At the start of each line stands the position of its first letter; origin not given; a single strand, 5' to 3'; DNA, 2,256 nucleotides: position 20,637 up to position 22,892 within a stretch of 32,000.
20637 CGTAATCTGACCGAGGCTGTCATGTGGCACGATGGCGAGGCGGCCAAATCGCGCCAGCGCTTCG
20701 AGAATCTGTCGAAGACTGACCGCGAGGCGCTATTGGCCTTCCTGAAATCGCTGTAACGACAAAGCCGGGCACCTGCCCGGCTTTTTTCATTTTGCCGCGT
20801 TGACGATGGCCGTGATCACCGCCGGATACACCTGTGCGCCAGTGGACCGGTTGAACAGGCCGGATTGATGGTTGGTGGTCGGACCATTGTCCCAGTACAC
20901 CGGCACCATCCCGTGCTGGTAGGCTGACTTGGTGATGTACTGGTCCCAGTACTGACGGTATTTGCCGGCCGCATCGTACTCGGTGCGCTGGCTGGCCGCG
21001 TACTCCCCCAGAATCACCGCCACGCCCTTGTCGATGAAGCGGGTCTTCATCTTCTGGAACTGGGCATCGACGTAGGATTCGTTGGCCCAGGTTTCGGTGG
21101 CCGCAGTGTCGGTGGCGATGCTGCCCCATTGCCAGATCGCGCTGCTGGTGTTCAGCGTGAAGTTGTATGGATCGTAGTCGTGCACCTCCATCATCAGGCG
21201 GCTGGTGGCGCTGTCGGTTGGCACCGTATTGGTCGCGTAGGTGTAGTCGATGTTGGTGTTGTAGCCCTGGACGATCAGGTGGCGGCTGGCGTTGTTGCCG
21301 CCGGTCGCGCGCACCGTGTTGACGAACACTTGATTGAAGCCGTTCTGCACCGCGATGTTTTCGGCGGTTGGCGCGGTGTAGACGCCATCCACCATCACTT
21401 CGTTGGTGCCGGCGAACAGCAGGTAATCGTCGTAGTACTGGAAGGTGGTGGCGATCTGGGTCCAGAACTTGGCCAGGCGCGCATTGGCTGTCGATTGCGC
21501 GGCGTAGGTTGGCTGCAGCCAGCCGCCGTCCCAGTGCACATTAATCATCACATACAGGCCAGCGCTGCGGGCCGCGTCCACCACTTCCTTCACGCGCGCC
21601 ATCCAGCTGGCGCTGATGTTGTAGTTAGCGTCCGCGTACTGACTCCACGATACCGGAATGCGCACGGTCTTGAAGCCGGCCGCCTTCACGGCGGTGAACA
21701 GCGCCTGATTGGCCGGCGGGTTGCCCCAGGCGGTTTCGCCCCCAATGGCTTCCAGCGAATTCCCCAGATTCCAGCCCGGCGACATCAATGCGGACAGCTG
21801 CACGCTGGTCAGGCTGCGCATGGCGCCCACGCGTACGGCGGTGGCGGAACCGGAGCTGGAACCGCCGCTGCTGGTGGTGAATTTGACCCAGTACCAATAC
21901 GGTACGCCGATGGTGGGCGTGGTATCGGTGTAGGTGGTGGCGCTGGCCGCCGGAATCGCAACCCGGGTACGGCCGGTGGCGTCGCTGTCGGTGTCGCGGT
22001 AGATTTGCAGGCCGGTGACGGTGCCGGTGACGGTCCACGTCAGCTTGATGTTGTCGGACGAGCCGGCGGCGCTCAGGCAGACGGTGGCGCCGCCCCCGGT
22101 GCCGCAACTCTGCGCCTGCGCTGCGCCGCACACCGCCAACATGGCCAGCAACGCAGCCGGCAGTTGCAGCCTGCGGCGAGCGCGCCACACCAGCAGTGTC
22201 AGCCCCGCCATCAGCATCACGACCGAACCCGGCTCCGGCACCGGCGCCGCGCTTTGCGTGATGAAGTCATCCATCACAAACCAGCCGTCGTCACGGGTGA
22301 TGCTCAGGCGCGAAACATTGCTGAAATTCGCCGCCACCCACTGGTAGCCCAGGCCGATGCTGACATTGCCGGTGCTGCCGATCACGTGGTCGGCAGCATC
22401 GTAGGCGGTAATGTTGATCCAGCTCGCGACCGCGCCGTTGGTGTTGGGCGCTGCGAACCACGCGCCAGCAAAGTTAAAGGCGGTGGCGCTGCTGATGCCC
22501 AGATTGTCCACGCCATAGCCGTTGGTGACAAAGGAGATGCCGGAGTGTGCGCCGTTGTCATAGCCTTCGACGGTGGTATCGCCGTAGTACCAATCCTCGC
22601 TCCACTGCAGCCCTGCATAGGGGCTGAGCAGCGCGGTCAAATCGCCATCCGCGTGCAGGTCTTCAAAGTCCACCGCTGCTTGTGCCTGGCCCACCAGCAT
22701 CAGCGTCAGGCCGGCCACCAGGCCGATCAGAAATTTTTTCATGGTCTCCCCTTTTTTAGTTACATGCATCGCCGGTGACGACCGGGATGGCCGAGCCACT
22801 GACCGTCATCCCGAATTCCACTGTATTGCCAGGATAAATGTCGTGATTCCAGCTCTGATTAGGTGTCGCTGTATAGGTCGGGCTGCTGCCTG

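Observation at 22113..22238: A complete PEP-CTERM sorting signal in the middle of a protein, immediately re-used as the n-region of a second signal peptide for a GH5 cellulase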

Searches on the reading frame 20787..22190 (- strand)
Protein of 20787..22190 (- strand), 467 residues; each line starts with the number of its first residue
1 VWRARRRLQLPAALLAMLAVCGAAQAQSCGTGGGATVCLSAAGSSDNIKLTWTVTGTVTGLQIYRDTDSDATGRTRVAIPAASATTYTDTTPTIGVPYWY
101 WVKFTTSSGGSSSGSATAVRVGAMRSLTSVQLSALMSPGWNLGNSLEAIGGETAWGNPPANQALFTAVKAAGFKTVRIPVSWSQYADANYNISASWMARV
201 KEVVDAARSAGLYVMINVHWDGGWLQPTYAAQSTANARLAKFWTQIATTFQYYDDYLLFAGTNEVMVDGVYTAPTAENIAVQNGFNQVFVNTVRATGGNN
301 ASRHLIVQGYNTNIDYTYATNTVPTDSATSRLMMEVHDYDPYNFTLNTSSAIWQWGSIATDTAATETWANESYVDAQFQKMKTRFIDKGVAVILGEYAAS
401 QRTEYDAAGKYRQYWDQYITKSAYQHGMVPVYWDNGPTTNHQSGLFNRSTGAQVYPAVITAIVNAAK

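Call 3: search_protein_families(library=ncbifam, proteins=[window:20787-22190:-], max_evalue=1)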
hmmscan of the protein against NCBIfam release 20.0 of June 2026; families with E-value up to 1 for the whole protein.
window:20787-22190:- (467 aa): 2 families
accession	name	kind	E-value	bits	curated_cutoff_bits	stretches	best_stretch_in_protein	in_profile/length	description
NF041898.1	pec_ly_PelI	equivalog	1.4e-08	34.1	620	1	41-178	28-171/349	pectate lyase PelI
NF051847.1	EndGlycCerase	equivalog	7.2e-05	21.6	700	1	169-222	68-121/455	endoglycoceramidase I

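Call 4: search_protein_families(library=pfam, proteins=[window:20787-22190:-], max_evalue=1)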
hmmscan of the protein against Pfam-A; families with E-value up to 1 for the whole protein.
window:20787-22190:- (467 aa): 3 families
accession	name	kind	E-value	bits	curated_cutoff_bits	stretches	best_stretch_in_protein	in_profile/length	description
PF00150.24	Cellulase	-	1e-54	186.3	23.5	1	146-437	8-270/272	Cellulase (glycosyl hydrolase family 5)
PF01301.25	Glyco_hydro_35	-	0.0029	17.7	27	1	163-216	28-81/319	Glycosyl hydrolases family 35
PF25103.1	DUF7811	-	0.21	11.7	27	0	154-183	93-122/124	Domain of unknown function (DUF7811)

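Call 22: search_solved_structures(query=window:20787-22109:-, max_evalue=1e-10)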
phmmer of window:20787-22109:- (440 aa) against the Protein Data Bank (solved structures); distinct sequences matched with E-value up to 1e-10: 55.
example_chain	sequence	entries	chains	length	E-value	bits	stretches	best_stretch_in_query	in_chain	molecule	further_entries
5oyc_A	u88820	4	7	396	2.3e-88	300.2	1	97-436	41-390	Cellulase, putative, cel5D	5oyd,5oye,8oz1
6ha9_A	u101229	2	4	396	1.3e-87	297.7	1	97-436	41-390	Cellulase, putative, cel5D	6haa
3zmr_A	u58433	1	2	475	5.6e-84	285.7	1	96-437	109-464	CELLULASE (GLYCOSYL HYDROLASE FAMILY 5)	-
2jep_A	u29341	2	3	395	4.7e-78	266.2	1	100-437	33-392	XYLOGLUCANASE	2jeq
6wqy_A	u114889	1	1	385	1.7e-67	231.4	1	101-427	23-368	Cellulase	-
4w8a_A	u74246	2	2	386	2.3e-64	221.1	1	108-418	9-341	Exo-xyloglucanase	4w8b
3ndy_A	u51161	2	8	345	5.5e-60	206.7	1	97-436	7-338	Endoglucanase D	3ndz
6mq4_A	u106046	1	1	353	9.5e-60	205.9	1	95-438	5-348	cellulase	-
6wqp_A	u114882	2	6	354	3.3e-58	200.8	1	96-435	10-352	Endoglucanase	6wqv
4im4_A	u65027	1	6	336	1e-56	195.9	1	97-438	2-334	Endoglucanase E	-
6pz7_A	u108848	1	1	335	4e-55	190.6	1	99-437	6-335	Endoglucanase family 5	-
6ui3_A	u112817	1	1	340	1.4e-54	188.9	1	96-435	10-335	Cellulase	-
6xrk_A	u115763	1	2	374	7.4e-54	186.5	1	101-425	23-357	Glycoside hydrolase type 1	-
6q1i_A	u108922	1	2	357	1.9e-53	185.1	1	92-435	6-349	Endoglucanase A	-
6gl2_A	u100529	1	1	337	2.8e-53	184.6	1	95-436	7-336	Endoglucanase, family GH5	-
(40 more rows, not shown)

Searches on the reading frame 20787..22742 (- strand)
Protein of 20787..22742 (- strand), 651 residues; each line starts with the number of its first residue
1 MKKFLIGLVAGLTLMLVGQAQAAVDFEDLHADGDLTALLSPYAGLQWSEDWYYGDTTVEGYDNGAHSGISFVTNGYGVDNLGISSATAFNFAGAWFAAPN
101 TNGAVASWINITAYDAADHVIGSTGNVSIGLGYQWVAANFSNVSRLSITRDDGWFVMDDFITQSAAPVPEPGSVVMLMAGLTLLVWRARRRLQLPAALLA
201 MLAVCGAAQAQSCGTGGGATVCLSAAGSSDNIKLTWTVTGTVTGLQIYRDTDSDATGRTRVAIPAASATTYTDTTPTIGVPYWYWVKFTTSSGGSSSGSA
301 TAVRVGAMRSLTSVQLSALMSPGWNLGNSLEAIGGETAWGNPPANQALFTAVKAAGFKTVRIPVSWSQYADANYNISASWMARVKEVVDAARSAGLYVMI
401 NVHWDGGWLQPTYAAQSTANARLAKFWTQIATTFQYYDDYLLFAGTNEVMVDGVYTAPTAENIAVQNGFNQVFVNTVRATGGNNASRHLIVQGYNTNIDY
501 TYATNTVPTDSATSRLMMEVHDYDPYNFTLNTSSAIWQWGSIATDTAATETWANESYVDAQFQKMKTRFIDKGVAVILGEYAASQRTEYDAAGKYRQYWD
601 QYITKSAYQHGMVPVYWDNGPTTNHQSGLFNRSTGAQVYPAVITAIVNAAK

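Call 3: search_protein_families(library=ncbifam, proteins=[window:20787-22742:-], max_evalue=1)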
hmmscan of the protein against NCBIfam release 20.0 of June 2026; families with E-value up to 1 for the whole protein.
window:20787-22742:- (651 aa): 9 families
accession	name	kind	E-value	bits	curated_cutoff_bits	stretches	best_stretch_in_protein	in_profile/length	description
NF041898.1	pec_ly_PelI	equivalog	2.6e-08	33.3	620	1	225-338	28-144/349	pectate lyase PelI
NF038129.1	PEP_NF038129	equivalog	3.2e-06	27.1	65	1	91-191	106-194/194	NF038129 family PEP-CTERM protein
NF038120.1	PEP_CTERM_QFxxD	subfamily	3.3e-05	23.8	80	1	149-191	177-215/215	NF038120 family PEP-CTERM protein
NF038119.1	PEP_CTERM_MHFG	equivalog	3.4e-05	24.3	100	1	160-191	228-259/260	MHFG family PEP-CTERM protein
NF038126.1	PEP_CTERM_FxDxF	subfamily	0.00028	21.1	50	1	165-191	139-165/165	FxDxF family PEP-CTERM protein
NF058595.1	invert_tail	domain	0.0016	18.8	37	1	174-245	34-102/113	lipo-invert putative C-terminal anchoring domain-containing protein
TIGR02595.1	PEP_CTERM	domain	0.0017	19.1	16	1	168-191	1-24/24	PEP-CTERM sorting domain-containing protein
NF033947.0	PEP-cistern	hypoth_equivalog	0.015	15.1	60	1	162-190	167-195/195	cistern family PEP-CTERM protein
NF038125.1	PEP_CTERM_THxN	subfamily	0.016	14.8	85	1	161-191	217-246/246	THxN family PEP-CTERM protein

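Call 4: search_protein_families(library=pfam, proteins=[window:20787-22742:-], max_evalue=1)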
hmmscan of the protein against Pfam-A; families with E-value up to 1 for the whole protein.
window:20787-22742:- (651 aa): 3 families
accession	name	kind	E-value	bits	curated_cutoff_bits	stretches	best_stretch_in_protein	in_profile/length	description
PF00150.24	Cellulase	-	2.3e-54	185.2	23.5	1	330-621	8-270/272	Cellulase (glycosyl hydrolase family 5)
PF07589.16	PEP-CTERM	-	0.00017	22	20.7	1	167-191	1-24/24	PEP-CTERM motif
PF01301.25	Glyco_hydro_35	-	0.0039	17.3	27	1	347-400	28-81/319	Glycosyl hydrolases family 35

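Call 5: find_homologous_proteins(query=window:20787-22742:-, max_evalue=0.00001)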
Query window:20787-22742:- (651 aa): 2866 proteins with E <= 0.00001 among 8000 candidates; the best 120 are listed.
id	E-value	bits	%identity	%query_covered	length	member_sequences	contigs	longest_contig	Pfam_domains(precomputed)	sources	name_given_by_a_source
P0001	0.0e+0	1268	85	100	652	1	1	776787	PF00150.25,PF07589.17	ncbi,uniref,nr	ncbi:glycoside hydrolase family 5 protein [Duganella radicis]|uniref:Cellulase family glycosylhydrol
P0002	0.0e+0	1267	86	100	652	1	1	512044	PF00150.25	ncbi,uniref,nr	ncbi:cellulase family glycosylhydrolase [Duganella sp. FT135W]|uniref:Cellulase family glycosylhydro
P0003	0.0e+0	1239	85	100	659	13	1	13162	PF00150.25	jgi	jgi:endoglucanase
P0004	0.0e+0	1133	77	100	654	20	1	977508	PF00150.25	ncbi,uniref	ncbi:glycoside hydrolase family 5 protein [Duganella hordei]|uniref:glycoside hydrolase family 5 pro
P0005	0.0e+0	1060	100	73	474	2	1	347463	PF00150.25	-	-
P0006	1.7e-267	907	87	71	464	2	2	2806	PF00150.25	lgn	-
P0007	9.0e-262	888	87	68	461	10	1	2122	PF00150.25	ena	-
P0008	5.6e-260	882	84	70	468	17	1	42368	PF00150.25,PF25833.1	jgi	jgi:endoglucanase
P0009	5.3e-256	869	83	70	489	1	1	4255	PF00150.25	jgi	jgi:endoglucanase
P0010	8.5e-256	869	81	71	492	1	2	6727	PF00150.25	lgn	-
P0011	2.8e-248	844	77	74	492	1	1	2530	PF00150.25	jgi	jgi:endoglucanase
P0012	3.3e-244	830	78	72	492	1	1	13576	PF00150.25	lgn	-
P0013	9.7e-237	806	77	71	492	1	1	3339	PF00150.25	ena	-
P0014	2.3e-229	781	72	73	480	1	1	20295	PF00150.25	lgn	-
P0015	5.1e-222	757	72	70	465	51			PF00150.25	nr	nr:glycoside hydrolase family 5 protein [uncultured Duganella sp.]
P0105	2.3e-185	636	63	70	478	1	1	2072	PF00150.25,PF25833.1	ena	-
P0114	1.5e-183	630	63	67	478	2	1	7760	PF00150.25,PF25833.1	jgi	-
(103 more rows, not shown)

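Call 9: find_encoding_contigs(protein=P0008, flank=6000, max_places=3)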
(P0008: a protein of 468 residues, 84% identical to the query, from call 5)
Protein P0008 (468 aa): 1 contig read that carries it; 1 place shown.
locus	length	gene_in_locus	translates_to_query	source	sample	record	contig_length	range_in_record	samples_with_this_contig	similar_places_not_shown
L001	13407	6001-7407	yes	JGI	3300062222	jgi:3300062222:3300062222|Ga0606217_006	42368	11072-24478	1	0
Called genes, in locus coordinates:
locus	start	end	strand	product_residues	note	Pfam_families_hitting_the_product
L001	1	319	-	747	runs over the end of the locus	PF21254:AGA-YXIM_GBD, PF00657:Lipase_GDSL, PF13472:Lipase_GDSL_2, PF00251:Glyco_hydro_32N (faint), PF22847:Glyco_hydro_43_rel, PF04616:Glyco_hydro_43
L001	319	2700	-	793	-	PF02837:Glyco_hydro_2_N, PF13364:BetaGal_ABD2 (faint), PF22666:Glyco_hydro_2_N2 (weak), PF00703:Glyco_hydro_2, PF02836:Glyco_hydro_2_C, PF16355:DUF4982, PF18565:Glyco_hydro2_C5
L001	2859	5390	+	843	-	PF02012:BNR (faint), PF15902:Sortilin-Vps10 (faint), PF13088:BNR_2 (faint), PF00553:CBM_2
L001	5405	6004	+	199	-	-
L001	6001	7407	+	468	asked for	PF25833:Fn3_SaeA_3rd (faint), PF00150:Cellulase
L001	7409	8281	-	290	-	PF10067:DUF2306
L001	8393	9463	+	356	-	PF06580:His_kinase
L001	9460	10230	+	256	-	PF00072:Response_reg, PF04397:LytTR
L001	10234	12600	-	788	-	PF02771:Acyl-CoA_dh_N, PF02770:Acyl-CoA_dh_M (weak), PF00441:Acyl-CoA_dh_1, PF09317:ACDH_C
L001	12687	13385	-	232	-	PF27765:UCP032817-like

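Call 10: find_encoding_contigs(protein=P0004, flank=6000, max_places=2)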
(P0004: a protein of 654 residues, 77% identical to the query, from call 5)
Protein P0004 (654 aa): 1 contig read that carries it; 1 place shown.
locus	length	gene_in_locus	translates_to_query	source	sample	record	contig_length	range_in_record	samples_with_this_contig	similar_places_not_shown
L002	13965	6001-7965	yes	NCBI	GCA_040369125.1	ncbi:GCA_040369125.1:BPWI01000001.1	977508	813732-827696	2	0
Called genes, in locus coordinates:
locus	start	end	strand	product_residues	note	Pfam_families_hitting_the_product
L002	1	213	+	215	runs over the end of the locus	PF13085:Fer2_3 (faint), PF00111:Fer2, PF01799:Fer2_2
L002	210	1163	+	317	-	PF00941:FAD_binding_5, PF03450:CO_deh_flav_C (weak)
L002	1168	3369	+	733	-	PF01315:Ald_Xan_dh_C, PF02738:MoCoBD_1, PF20256:MoCoBD_2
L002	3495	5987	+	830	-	PF02012:BNR (faint), PF15899:BNR_6 (faint), PF15902:Sortilin-Vps10 (faint), PF00553:CBM_2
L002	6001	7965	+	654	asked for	PF00150:Cellulase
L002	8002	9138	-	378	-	PF12679:ABC2_membrane_2, PF12698:ABC2_membrane_3, PF01061:ABC2_membrane, PF12730:ABC2_membrane_4 (weak)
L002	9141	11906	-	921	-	PF00005:ABC_tran, PF13304:AAA_21 (weak), PF12679:ABC2_membrane_2, PF12698:ABC2_membrane_3, PF01061:ABC2_membrane, PF12730:ABC2_membrane_4 (faint)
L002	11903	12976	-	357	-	-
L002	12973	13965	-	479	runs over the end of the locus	PF02321:OEP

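Call 34: find_encoding_contigs(protein=P0006, flank=3000, max_places=2)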
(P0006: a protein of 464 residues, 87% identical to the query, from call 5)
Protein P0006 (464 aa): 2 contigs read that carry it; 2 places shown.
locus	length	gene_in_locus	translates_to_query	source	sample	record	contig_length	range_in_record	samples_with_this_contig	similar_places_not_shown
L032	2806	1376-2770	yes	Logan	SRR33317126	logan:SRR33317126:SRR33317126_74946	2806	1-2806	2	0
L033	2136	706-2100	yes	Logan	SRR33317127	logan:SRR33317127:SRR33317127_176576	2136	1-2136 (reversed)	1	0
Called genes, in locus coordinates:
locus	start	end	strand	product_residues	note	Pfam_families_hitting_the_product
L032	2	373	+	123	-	?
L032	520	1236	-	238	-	PF27765:UCP032817-like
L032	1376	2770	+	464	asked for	PF00150:Cellulase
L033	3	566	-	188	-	?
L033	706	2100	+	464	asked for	PF00150:Cellulase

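Call 35: find_encoding_contigs(protein=P0007, flank=3000, max_places=2)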
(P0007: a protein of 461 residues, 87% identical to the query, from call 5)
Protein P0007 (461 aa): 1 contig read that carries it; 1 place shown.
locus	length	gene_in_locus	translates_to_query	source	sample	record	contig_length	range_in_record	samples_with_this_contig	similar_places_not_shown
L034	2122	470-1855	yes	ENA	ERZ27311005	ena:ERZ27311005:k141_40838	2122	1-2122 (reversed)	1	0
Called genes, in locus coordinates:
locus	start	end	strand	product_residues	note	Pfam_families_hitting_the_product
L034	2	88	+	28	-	?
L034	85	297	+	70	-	-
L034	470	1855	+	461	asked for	PF00150:Cellulase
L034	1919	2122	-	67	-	?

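Call 36: find_encoding_contigs(protein=P0012, flank=3000, max_places=2)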
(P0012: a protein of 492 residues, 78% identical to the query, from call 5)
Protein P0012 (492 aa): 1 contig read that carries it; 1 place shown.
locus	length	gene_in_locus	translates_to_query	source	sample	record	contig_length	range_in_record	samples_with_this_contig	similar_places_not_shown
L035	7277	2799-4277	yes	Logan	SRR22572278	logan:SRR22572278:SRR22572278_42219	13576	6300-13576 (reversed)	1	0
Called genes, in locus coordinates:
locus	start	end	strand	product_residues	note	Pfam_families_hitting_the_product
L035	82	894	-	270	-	-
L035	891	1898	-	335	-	-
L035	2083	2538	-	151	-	PF06803:DUF1232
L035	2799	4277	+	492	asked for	PF00150:Cellulase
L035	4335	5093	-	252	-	PF00106:adh_short, PF08659:KR, PF23441:SDR (faint), PF13561:adh_short_C2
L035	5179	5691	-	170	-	PF13302:Acetyltransf_3, PF13420:Acetyltransf_4, PF13673:Acetyltransf_10 (weak), PF00583:Acetyltransf_1, PF13508:Acetyltransf_7, PF08445:FR47 (weak)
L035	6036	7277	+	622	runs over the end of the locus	PF01551:Peptidase_M23, PF17660:BTRD1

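Call 50: predict_structure(alignment_id=A4)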
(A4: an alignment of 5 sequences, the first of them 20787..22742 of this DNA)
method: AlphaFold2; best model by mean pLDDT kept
length: 651 residues; sequences in the alignment: 5
mean_pLDDT: 40.9   pTM: 0.26
mean pLDDT of the five models: 40.9, 39.6, 39.3, 39.0, 38.7
residues with pLDDT >= 90: 0; 70-90: 26; 50-70: 170; < 50: 455
segments of 3 or more residues with pLDDT < 50: 1-82, 84-87, 98-106, 153-210, 228-230, 252-259, 278-281, 293-344, 351-361, 365-368, 401-420, 436-554, 567-598, 613-651
pLDDT, mean of each block of 10 residues (from residue 1): 32 30 25 27 25 22 23 28 49 54 50 69 71 62 62 44 29 31 36 33 28 59 59 70 68 41 58 58 62 38 34 22 25 31 49 45 50 58 62 55 37 39 54 47 31 25 28 25 24 24 25 26 28 24 30 49 49 42 37 47 52 41 33 34 36 27
secondary structure, 60 per line:
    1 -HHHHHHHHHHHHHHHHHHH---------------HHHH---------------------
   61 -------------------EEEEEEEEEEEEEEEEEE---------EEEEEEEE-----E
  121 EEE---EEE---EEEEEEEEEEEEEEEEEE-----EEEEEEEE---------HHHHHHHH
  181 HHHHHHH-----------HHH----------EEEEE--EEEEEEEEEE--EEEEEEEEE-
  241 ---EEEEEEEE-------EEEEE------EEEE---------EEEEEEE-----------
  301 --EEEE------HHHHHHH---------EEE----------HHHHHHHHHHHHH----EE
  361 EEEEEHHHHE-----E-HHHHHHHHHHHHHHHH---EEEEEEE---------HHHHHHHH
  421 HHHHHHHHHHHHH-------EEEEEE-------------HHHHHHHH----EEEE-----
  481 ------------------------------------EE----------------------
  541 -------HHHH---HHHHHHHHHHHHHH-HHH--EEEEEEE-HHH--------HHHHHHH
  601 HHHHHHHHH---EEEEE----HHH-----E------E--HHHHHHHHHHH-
elements in order (helices of 4 or more, strands of 3 or more residues): H2-20 H36-39 E80-97 E107-114 E120-123 E127-129 E133-150 E156-163 H173-187 E212-216 E219-228 E231-239 E244-251 E259-263 E270-273 E283-289 E303-306 H313-319 E329-331 H342-354 E359-365 H366-369 H378-393 E397-403 H413-433 E441-446 H460-467 E472-475 H548-551 H555-568 E575-581 H594-609 E613-617 H640-650

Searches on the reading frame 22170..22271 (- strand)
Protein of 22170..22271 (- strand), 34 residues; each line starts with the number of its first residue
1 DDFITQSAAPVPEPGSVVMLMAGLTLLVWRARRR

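Call 63: search_protein_families(library=ncbifam, proteins=[window:22170-22271:-], max_evalue=1)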
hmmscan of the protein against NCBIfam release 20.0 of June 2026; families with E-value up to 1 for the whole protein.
seq(34 aa): 15 families
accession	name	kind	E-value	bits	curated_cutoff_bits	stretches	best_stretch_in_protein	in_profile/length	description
NF038129.1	PEP_NF038129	equivalog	1.1e-07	31.9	65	1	6-34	166-194/194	NF038129 family PEP-CTERM protein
NF038126.1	PEP_CTERM_FxDxF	subfamily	2e-07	31.4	50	1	8-34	139-165/165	FxDxF family PEP-CTERM protein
NF038119.1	PEP_CTERM_MHFG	equivalog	5.6e-07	30.1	100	1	5-34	230-259/260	MHFG family PEP-CTERM protein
TIGR02595.1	PEP_CTERM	domain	8.3e-06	26.3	16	1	11-34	1-24/24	PEP-CTERM sorting domain-containing protein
NF038120.1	PEP_CTERM_QFxxD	subfamily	1.3e-05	25.2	80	1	7-34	189-215/215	NF038120 family PEP-CTERM protein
NF038124.1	PEP_CTERM_TLD_A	exception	2e-05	24.3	100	1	8-34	208-234/235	PEP_CTERM-anchored TLD domain-containing protein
NF033554.9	floc_PepA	equivalog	9e-05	22.4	80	1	9-34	235-260/261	flocculation-associated PEP-CTERM protein PepA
NF041538.1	PEP_EDSA_1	subfamily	0.00011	22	100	1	8-34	282-307/307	EDSAP-1 family PEP-CTERM protein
NF038118.1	PEP_CTERM_CCXG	equivalog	0.00016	21.4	90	1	8-34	173-199/199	CCXG family PEP-CTERM protein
NF038125.1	PEP_CTERM_THxN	subfamily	0.00025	20.7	85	1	4-34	217-246/246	THxN family PEP-CTERM protein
NF041927.1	Xrt_dep_XDP1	equivalog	0.00031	20.8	125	1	6-33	214-242/242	exosortase-dependent surface protein XDP1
TIGR03901.2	MYXO-CTERM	domain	0.0056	17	20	1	7-34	7-33/34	MYXO-CTERM sorting domain-containing protein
NF033947.0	PEP-cistern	hypoth_equivalog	0.0057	16.4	60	1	6-33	168-195/195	cistern family PEP-CTERM protein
TIGR03382.1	GC_trans_RRR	domain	0.013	16.1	15.85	1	7-34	3-26/27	MYXO-CTERM sorting domain-containing protein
NF035944.1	PEPxxWA-CTERM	domain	0.082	12.8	35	1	11-34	1-24/24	PEPxxWA-CTERM sorting domain-containing protein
